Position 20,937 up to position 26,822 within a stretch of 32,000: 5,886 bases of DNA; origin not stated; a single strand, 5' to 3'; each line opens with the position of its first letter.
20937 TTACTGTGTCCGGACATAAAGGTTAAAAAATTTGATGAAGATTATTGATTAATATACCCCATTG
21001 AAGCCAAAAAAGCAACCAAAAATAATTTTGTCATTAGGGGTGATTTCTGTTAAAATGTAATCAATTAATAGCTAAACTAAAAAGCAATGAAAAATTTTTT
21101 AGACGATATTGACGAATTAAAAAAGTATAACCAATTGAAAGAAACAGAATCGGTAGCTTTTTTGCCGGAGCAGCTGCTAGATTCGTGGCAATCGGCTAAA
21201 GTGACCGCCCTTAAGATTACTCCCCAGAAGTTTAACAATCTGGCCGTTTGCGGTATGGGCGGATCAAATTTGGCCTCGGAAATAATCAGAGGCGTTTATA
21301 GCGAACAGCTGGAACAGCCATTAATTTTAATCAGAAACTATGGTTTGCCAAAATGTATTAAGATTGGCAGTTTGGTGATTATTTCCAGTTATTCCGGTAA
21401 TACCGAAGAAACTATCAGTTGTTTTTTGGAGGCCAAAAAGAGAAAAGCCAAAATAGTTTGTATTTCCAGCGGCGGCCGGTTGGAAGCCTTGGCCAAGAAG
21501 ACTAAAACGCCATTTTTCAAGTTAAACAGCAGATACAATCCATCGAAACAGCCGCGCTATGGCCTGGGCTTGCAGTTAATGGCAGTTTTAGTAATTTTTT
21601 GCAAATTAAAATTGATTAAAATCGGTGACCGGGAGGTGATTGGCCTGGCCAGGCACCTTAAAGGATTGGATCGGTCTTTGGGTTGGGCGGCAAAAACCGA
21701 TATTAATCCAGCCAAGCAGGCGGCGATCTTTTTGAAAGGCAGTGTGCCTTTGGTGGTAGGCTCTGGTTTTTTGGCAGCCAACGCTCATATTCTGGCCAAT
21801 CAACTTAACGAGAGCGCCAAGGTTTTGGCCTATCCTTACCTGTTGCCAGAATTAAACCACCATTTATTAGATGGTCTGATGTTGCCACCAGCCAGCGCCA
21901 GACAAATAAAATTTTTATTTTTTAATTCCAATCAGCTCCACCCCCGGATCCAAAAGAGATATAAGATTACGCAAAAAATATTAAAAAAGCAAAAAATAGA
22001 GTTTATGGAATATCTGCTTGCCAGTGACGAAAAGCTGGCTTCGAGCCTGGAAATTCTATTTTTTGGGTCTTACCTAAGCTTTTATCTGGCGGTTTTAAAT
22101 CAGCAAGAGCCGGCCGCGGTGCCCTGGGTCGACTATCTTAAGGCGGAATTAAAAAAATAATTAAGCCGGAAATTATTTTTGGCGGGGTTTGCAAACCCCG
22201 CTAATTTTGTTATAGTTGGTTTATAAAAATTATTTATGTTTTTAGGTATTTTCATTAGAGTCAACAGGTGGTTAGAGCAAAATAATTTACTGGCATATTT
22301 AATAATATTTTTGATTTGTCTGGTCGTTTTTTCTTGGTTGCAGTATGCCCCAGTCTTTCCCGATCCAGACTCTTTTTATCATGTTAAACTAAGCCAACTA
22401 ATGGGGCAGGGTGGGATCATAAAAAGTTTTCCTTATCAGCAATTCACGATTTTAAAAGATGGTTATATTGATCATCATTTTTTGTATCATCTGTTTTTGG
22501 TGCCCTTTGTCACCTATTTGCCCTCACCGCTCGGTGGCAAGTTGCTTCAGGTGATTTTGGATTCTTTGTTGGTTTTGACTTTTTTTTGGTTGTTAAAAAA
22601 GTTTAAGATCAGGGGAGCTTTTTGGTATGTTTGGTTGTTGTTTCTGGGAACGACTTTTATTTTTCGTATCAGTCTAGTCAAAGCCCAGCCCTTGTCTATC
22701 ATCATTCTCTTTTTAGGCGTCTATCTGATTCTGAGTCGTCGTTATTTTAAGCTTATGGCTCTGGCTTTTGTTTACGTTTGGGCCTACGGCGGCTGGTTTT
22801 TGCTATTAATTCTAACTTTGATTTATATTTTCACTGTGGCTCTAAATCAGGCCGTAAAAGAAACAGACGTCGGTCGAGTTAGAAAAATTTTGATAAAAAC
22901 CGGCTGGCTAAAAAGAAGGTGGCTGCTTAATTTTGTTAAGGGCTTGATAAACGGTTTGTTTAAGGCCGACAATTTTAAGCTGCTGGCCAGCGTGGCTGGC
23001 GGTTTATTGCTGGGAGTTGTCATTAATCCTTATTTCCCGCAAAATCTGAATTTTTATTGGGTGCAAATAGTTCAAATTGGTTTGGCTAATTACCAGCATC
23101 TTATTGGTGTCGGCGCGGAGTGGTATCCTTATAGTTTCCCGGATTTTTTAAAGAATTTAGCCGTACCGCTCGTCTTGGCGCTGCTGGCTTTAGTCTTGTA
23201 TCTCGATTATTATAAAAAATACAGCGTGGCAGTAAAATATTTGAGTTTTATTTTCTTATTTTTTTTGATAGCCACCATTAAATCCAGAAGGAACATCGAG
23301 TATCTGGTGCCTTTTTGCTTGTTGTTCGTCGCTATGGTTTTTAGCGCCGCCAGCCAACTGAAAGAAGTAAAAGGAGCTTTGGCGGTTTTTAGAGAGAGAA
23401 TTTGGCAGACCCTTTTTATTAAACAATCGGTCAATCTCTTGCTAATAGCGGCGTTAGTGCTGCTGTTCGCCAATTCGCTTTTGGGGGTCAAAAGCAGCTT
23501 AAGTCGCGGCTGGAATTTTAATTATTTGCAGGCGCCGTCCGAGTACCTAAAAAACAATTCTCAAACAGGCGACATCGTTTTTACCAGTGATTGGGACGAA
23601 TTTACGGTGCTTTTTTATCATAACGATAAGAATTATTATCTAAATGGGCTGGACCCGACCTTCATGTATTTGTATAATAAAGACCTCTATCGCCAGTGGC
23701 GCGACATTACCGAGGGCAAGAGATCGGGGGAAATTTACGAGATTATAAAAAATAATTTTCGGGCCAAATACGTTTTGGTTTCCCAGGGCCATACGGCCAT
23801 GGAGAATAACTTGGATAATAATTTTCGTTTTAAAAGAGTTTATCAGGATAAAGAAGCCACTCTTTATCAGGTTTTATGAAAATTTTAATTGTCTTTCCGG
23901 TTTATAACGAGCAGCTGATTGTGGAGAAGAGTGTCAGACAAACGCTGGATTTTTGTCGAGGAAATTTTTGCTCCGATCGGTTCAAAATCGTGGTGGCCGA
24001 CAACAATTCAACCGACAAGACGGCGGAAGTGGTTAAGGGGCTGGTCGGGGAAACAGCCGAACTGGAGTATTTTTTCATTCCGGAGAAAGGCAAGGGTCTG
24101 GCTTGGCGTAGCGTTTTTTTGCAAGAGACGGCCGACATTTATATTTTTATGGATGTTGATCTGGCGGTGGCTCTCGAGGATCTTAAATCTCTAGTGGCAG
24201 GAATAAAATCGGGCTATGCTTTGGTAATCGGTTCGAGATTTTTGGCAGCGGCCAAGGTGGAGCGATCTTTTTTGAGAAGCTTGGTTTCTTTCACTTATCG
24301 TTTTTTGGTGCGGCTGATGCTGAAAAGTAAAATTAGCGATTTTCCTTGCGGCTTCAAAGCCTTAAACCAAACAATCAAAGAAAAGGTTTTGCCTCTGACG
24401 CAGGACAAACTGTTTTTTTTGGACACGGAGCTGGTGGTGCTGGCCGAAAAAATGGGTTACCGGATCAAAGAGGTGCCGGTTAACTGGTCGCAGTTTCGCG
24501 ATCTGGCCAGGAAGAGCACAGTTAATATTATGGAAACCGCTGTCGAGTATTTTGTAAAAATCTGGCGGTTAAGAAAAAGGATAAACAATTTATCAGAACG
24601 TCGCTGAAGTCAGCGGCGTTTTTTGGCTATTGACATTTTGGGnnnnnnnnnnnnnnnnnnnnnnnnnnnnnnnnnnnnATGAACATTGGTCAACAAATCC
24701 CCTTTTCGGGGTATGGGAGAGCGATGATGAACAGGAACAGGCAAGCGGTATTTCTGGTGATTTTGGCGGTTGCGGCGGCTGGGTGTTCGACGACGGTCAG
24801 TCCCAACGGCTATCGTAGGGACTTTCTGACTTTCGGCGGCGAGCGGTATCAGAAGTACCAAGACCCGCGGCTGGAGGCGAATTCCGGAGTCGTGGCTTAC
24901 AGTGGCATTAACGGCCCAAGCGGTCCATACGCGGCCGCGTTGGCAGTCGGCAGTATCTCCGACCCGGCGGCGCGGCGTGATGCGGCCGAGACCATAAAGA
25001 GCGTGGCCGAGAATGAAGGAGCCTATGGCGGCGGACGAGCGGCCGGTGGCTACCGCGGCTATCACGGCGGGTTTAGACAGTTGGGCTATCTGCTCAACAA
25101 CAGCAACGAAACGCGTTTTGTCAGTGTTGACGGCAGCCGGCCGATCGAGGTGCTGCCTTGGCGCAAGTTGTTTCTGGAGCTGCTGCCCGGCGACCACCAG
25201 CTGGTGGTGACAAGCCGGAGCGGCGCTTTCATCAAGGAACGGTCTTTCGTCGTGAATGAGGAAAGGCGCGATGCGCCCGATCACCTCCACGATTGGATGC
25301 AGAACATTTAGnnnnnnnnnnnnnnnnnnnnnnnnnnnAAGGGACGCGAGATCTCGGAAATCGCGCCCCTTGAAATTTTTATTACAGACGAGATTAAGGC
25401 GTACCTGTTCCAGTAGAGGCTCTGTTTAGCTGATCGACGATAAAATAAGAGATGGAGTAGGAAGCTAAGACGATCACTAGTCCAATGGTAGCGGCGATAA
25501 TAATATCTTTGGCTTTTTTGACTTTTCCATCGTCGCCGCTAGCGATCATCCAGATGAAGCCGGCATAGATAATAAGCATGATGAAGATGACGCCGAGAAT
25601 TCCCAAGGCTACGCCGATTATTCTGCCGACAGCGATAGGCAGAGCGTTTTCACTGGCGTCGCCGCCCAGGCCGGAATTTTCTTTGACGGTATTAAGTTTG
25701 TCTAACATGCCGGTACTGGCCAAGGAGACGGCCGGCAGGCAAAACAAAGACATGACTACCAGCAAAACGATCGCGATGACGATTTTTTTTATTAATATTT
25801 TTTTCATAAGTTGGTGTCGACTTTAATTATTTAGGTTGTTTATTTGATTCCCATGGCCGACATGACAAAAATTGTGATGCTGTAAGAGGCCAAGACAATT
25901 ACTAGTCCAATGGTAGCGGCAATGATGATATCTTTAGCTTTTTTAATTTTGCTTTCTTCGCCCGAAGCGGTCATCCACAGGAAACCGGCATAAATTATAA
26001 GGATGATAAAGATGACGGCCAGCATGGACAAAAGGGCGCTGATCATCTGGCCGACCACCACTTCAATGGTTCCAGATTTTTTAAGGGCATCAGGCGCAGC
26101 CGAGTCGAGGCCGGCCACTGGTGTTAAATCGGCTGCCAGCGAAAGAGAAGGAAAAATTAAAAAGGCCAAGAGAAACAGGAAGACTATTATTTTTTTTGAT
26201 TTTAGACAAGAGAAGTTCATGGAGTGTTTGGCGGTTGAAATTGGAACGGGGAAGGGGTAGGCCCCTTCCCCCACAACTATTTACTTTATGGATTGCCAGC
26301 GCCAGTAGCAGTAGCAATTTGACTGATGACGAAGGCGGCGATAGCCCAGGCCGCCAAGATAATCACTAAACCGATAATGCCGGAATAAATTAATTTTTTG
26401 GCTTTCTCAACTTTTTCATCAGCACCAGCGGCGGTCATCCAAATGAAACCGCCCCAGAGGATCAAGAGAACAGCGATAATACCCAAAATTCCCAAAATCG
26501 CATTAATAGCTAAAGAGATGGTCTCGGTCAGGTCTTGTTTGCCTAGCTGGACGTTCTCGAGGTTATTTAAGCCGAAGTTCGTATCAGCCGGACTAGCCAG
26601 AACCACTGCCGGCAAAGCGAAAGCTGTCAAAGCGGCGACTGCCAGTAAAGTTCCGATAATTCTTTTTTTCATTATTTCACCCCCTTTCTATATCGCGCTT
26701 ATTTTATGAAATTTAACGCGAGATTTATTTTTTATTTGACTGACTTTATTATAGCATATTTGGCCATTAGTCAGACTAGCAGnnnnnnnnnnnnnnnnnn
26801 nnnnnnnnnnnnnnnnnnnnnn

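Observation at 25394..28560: Four tandem VirB2/TrbC-like two-TM mini-proteins in an operon with, and translationally coupled to, an orphan solute-binding lipoprotein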

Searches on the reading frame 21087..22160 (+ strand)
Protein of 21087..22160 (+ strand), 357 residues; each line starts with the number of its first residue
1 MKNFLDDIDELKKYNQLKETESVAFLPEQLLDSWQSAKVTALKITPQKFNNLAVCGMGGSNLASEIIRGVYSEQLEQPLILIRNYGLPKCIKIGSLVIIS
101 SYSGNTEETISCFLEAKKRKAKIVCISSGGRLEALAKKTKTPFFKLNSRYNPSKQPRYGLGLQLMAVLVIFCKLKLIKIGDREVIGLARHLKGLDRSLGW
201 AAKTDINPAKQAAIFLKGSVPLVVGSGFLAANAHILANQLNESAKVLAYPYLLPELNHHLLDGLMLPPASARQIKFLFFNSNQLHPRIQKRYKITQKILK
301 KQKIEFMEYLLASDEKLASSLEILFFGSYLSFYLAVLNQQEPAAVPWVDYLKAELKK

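Call 6: search_protein_families(library=pfam, proteins=[window:21087-22160:+], max_evalue=0.001)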
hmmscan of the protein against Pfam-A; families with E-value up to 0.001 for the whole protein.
window:21087-22160:+ (357 aa): 2 families
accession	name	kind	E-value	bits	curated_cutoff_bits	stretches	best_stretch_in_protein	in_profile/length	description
PF10432.14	bact-PGI_C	-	8.6e-32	110.6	24.5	1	207-355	3-151/151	Bacterial phospho-glucose isomerase C-terminal SIS domain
PF01380.27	SIS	-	0.00012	22.3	25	1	94-128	54-88/131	SIS domain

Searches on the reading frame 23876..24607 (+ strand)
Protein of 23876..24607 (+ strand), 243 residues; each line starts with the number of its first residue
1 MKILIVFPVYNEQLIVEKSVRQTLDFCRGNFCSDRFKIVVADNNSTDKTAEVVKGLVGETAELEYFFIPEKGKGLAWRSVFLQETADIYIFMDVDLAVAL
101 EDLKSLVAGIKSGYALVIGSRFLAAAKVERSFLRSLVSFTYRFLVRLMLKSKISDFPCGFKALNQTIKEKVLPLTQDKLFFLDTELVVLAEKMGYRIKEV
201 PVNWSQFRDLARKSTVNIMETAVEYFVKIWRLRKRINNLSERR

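Call 6: search_protein_families(library=pfam, proteins=[window:23876-24607:+], max_evalue=0.001)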
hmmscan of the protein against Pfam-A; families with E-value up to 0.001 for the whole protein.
window:23876-24607:+ (243 aa): 1 family
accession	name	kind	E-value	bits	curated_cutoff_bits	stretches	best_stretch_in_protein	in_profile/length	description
PF00535.33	Glycos_transf_2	-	7.1e-21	75.3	23.3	1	5-169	2-165/168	Glycosyl transferase family 2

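Call 32: search_protein_families(library=ncbifam, proteins=[window:23876-24607:+], max_evalue=0.01)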
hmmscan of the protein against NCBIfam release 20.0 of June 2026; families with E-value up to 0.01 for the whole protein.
window:23876-24607:+ (243 aa): 12 families
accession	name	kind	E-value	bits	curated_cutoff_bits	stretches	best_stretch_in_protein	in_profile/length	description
TIGR04182.1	glyco_TIGR04182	equivalog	5.6e-14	52.2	325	1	4-238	3-223/293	S-layer glycoprotein N-glycosyltransferase AglJ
NF047588.1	GlcsyltransPgfSStrep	equivalog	3.9e-12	46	500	1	1-174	1-170/308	glycosyltransferase PgfS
NF007986.1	PRK10714.1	equivalog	6.7e-11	41.7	529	1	2-205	7-201/316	undecaprenyl-phosphate 4-deoxy-4-formamido-L-arabinose transferase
NF041391.1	DPhHxTase_Halo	equivalog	2.5e-10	39.7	375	1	30-206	19-185/213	dolichyl-phosphate hexose transferase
NF058614.1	PPMAGASynPpgS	equivalog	2.9e-08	33.4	370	1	4-203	3-195/226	polyprenyl-phospho-N-acetylgalactosaminyl synthase PpgS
NF010496.0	PRK13915.1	equivalog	2.4e-07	30.1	262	1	2-97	32-128/307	glucosyl-3-phosphoglycerate synthase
NF050050.1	ProtGlycPglI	equivalog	1.3e-06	28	500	1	2-123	3-121/306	GalNAc(5)-diNAcBac-PP-undecaprenol beta-1,3-glucosyltransferase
NF038302.1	EPS_HpsE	equivalog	3.5e-06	26.2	300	1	34-97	32-98/307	hormogonium polysaccharide biosynthesis glycosyltransferase HpsE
TIGR03937.1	PgaC_IcaA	equivalog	0.00013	21.1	422.3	1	3-110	47-150/407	poly-beta-1,6-N-acetyl-D-glucosamine synthase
NF047683.1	TeichurnBiosyTuaG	equivalog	0.0003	20.5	400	1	3-105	8-106/252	teichuronic acid biosynthesis protein TuaG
TIGR03111.1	glyc2_xrt_Gpos1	hypoth_equivalog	0.0016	17.3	363.95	1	2-108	50-154/439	TIGR03111 family XrtG-associated glycosyltransferase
TIGR03469.1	HpnB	hypoth_equivalog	0.0096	15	379.25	0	2-61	45-100/386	hopene-associated glycosyltransferase HpnB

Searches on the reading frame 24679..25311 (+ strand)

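Call 6: search_protein_families(library=pfam, proteins=[window:24679-25311:+], max_evalue=0.001)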
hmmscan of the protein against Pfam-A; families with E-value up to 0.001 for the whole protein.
window:24679-25311:+ (210 aa): 0 families

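Call 31: search_protein_families(library=pfam, proteins=[window:24679-25311:+], max_evalue=0.1)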
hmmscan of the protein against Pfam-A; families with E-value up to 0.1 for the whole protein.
window:24679-25311:+ (210 aa): 1 family
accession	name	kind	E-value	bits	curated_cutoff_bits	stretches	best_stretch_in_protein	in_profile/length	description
PF14326.11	DUF4384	-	0.085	13.4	27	0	19-58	13-52/81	Domain of unknown function (DUF4384)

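Call 32: search_protein_families(library=ncbifam, proteins=[window:24679-25311:+], max_evalue=0.01)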
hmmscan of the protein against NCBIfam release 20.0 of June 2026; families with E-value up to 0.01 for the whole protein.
window:24679-25311:+ (210 aa): 0 families

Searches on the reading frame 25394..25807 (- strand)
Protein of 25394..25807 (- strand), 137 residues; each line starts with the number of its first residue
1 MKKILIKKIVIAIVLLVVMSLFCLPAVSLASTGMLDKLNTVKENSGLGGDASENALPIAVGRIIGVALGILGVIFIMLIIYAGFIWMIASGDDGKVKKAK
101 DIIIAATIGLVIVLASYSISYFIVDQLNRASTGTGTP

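Call 3: search_protein_families(library=pfam, proteins=[window:25394-25807:-], max_evalue=1)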
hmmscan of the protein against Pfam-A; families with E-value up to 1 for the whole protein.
window:25394-25807:- (137 aa): 6 families
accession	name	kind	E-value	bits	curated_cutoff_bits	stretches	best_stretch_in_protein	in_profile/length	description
PF18895.5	T4SS_pilin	-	2.5e-07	31.1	26.6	1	66-123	15-71/71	Type IV secretion system pilin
PF12420.13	DUF3671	-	0.005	16.8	34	1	2-81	152-207/223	Fam-L, Fam-M like protein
PF04290.18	DctQ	-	0.032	14.6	28.3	1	40-124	41-123/132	Tripartite ATP-independent periplasmic transporters, DctQ component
PF17353.8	DUF5381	-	0.35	11.1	26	1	63-121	42-109/170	Family of unknown function (DUF5381)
PF04746.17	DUF575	-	0.54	11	25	0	61-100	10-49/101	Protein of unknown function (DUF575)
PF05987.18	DUF898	-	0.56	9.7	28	0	37-131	156-254/336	Bacterial protein of unknown function (DUF898)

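Call 32: search_protein_families(library=ncbifam, proteins=[window:25394-25807:-], max_evalue=0.01)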
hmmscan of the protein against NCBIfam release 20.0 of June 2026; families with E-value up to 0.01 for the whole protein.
window:25394-25807:- (137 aa): 1 family
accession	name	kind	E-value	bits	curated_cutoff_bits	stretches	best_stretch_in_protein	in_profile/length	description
NF045849.1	ICE_MMCAP2_0565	equivalog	1.1e-07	31.4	40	1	62-125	15-78/80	Mbov_0395 family pilin-like conjugal transfer protein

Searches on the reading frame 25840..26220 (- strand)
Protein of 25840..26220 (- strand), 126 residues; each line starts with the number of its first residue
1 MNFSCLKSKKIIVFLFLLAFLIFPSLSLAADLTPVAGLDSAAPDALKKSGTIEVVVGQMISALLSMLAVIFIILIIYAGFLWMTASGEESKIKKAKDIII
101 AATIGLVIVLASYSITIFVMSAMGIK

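Call 3: search_protein_families(library=pfam, proteins=[window:25840-26220:-], max_evalue=1)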
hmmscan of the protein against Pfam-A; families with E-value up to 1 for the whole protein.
window:25840-26220:- (126 aa): 5 families
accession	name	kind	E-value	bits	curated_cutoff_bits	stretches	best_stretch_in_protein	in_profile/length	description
PF18895.5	T4SS_pilin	-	3.3e-07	30.7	26.6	1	56-115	12-67/71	Type IV secretion system pilin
PF20970.2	MASE10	-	0.0027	18.1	27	1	8-100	88-181/186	MASE10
PF13567.11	DUF4131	-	0.067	13.3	31.6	0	7-56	27-73/165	Domain of unknown function (DUF4131)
PF12420.13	DUF3671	-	0.32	10.9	34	1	7-77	157-207/223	Fam-L, Fam-M like protein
PF19607.4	DUF6112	-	0.38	11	25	1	56-102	16-64/88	Family of unknown function (DUF6112)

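Call 32: search_protein_families(library=ncbifam, proteins=[window:25840-26220:-], max_evalue=0.01)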
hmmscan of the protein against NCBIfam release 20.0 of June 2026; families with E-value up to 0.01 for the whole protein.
window:25840-26220:- (126 aa): 2 families
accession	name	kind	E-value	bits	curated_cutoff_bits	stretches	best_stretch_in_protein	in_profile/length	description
NF045849.1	ICE_MMCAP2_0565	equivalog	2.5e-06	27.1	40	1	51-122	8-79/80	Mbov_0395 family pilin-like conjugal transfer protein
TIGR03340.1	phn_DUF6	hypoth_equivalog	0.00049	19.8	288.15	1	51-122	165-234/281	phosphonate utilization associated putative membrane protein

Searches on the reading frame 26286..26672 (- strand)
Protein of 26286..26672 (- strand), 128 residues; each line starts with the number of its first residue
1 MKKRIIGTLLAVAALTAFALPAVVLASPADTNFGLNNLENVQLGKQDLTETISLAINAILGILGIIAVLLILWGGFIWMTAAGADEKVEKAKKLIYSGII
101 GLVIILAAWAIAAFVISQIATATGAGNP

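Call 3: search_protein_families(library=pfam, proteins=[window:26286-26672:-], max_evalue=1)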
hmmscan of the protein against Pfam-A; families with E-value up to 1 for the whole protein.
window:26286-26672:- (128 aa): 3 families
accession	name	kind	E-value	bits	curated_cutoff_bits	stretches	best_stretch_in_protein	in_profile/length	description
PF18895.5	T4SS_pilin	-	4.8e-13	49.4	26.6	1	47-114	4-70/71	Type IV secretion system pilin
PF09534.15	Trp_oprn_chp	-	0.0092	16.3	29.6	1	3-84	67-142/180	Tryptophan-associated transmembrane protein (Trp_oprn_chp)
PF04893.22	Yip1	-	0.63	10.3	28.6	1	6-80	22-84/173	Yip1 domain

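Call 32: search_protein_families(library=ncbifam, proteins=[window:26286-26672:-], max_evalue=0.01)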
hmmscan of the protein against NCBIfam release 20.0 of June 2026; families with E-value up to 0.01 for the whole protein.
window:26286-26672:- (128 aa): 2 families
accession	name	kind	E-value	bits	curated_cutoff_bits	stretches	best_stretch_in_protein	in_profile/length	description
NF045849.1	ICE_MMCAP2_0565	equivalog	1.1e-12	47.5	40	1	46-119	7-80/80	Mbov_0395 family pilin-like conjugal transfer protein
TIGR02234.1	trp_oprn_chp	hypoth_equivalog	0.00031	20.7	71.15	1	3-89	74-164/202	TIGR02234 family membrane protein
